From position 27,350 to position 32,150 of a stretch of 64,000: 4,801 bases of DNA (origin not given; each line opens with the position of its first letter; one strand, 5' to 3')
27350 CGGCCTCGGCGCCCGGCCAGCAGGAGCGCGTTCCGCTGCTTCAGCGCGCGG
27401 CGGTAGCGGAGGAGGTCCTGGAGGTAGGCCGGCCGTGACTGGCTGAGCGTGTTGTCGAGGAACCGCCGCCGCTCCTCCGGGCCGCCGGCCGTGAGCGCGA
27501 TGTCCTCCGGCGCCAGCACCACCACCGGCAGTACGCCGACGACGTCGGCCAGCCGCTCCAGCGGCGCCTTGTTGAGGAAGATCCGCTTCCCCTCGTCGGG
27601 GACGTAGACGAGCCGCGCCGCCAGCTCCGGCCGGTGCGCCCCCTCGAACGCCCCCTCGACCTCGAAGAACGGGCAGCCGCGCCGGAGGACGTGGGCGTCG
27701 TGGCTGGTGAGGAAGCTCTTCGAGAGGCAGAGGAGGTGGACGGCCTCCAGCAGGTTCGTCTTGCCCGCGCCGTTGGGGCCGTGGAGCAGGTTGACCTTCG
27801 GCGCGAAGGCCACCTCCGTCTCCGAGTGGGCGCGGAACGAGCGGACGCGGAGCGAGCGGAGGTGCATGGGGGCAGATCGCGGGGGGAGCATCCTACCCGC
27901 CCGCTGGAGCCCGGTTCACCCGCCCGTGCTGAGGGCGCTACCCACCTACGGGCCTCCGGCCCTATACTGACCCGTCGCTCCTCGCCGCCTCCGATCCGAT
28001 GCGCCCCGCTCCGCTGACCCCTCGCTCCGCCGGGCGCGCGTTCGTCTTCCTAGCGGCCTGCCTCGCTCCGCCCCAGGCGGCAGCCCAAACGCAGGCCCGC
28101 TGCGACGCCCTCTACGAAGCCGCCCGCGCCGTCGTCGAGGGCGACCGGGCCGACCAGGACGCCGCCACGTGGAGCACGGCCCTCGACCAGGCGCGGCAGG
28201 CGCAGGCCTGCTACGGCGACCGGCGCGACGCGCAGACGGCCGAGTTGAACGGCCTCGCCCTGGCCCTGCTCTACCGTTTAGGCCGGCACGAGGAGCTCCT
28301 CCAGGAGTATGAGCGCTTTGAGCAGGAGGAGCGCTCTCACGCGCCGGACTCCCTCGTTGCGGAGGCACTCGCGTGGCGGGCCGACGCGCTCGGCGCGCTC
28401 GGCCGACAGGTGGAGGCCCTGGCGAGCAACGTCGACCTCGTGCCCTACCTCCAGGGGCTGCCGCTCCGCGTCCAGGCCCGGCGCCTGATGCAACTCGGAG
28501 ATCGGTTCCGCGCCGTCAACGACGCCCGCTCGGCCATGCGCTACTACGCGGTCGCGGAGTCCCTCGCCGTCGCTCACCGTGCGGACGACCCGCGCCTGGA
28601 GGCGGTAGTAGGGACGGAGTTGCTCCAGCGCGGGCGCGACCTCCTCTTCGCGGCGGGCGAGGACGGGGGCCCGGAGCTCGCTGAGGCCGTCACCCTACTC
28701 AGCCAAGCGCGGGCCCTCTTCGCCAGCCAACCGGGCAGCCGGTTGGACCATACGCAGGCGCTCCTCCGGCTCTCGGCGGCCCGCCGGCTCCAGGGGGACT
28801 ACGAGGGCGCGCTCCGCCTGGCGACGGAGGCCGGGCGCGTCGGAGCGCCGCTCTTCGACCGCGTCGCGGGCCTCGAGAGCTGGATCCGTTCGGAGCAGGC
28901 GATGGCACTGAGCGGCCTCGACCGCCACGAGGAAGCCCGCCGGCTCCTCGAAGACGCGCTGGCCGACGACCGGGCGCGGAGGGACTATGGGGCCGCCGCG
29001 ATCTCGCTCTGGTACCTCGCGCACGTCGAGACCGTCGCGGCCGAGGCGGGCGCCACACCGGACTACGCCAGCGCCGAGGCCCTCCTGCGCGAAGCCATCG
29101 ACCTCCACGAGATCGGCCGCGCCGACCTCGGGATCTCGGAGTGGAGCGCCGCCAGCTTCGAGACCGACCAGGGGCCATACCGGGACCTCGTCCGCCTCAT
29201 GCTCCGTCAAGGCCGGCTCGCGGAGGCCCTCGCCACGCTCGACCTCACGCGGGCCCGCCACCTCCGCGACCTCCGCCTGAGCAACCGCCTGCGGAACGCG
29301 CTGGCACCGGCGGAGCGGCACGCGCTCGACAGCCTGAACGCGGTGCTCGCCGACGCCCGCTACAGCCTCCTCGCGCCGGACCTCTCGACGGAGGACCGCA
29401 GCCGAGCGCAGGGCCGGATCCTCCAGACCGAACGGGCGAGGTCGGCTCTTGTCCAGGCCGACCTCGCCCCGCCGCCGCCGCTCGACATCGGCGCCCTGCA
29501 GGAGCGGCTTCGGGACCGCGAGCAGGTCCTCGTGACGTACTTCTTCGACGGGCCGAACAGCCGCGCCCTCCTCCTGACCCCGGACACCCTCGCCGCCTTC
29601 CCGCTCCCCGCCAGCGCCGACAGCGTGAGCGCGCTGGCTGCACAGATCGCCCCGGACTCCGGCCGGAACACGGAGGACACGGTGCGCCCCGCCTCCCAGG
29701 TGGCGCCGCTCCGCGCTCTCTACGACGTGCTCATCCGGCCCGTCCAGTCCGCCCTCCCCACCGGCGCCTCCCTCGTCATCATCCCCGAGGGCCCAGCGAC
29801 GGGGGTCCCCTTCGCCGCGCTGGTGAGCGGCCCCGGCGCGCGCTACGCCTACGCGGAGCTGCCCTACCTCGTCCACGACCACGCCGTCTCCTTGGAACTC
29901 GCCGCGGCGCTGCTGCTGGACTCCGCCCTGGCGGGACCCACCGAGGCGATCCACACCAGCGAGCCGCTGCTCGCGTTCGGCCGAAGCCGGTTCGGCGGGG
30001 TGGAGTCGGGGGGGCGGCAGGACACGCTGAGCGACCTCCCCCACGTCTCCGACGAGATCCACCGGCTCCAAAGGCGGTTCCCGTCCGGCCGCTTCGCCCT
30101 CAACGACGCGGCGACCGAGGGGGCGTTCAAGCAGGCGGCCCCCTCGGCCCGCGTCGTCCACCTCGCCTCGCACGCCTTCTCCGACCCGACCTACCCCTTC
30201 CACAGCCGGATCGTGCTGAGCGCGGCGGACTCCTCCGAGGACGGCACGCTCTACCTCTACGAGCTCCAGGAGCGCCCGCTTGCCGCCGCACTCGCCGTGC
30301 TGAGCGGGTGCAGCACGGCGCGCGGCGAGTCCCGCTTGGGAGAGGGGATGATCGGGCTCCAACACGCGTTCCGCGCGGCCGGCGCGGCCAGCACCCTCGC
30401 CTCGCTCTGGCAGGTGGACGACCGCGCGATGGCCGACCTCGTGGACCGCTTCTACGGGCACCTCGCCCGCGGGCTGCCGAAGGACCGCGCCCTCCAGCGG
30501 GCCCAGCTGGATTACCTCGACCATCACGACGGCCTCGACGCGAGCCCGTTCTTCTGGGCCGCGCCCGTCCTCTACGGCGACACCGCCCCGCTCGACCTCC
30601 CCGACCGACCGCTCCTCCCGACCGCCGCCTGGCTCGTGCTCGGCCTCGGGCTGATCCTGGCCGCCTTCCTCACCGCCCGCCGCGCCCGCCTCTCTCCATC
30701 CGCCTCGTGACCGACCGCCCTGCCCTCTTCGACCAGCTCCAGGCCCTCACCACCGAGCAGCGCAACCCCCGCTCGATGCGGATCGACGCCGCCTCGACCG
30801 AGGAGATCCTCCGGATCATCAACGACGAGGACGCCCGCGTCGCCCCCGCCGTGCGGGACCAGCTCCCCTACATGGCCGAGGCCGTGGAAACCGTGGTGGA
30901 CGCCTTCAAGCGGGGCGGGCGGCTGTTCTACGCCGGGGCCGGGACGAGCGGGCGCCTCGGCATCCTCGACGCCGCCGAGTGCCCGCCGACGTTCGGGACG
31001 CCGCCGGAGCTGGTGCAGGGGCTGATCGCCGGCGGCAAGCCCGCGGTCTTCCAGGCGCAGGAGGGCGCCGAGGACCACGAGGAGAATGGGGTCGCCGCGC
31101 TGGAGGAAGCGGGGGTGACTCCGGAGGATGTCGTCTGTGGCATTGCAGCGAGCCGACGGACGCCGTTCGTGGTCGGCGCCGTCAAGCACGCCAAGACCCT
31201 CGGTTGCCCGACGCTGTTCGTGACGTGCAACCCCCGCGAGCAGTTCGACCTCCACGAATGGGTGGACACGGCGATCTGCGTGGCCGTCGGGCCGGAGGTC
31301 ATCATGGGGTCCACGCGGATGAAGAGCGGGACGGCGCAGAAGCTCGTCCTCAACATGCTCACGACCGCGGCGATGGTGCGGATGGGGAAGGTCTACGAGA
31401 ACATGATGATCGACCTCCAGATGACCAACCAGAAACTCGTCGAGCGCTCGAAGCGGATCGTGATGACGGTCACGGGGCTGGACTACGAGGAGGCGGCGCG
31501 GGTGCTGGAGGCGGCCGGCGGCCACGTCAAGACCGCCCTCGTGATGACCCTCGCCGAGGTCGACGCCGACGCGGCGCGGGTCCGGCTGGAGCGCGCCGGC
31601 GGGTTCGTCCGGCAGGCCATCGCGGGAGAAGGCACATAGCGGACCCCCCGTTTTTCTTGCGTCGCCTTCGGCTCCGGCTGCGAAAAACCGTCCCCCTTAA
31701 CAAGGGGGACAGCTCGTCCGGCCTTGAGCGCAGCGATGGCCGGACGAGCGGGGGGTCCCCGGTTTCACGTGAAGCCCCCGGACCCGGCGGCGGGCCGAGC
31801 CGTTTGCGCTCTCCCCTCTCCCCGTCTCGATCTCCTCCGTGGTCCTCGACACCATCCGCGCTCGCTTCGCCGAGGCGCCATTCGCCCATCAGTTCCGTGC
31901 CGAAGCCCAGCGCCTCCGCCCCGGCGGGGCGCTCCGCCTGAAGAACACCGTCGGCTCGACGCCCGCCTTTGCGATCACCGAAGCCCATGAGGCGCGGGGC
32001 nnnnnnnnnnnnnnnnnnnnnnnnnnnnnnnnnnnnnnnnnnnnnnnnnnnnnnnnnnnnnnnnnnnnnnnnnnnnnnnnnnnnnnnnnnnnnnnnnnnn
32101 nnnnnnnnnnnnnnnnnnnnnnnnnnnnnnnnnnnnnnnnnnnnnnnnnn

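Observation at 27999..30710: Exported, membrane-tethered TPR-CHAT (caspase-like) protein translationally coupled to murQ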

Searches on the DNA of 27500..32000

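Call 69: search_rna_families(source=window, start=27500, end=32000, threshold=evalue, max_evalue=1)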
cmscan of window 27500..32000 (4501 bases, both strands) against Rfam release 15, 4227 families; matches with E-value up to 1: 1.
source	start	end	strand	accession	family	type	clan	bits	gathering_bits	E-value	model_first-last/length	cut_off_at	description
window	31892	31961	+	RF02136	HTT-AS1_3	Gene; lncRNA;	-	23.2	70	0.24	1-60/60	no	HTT antisense RNA 1 conserved region 3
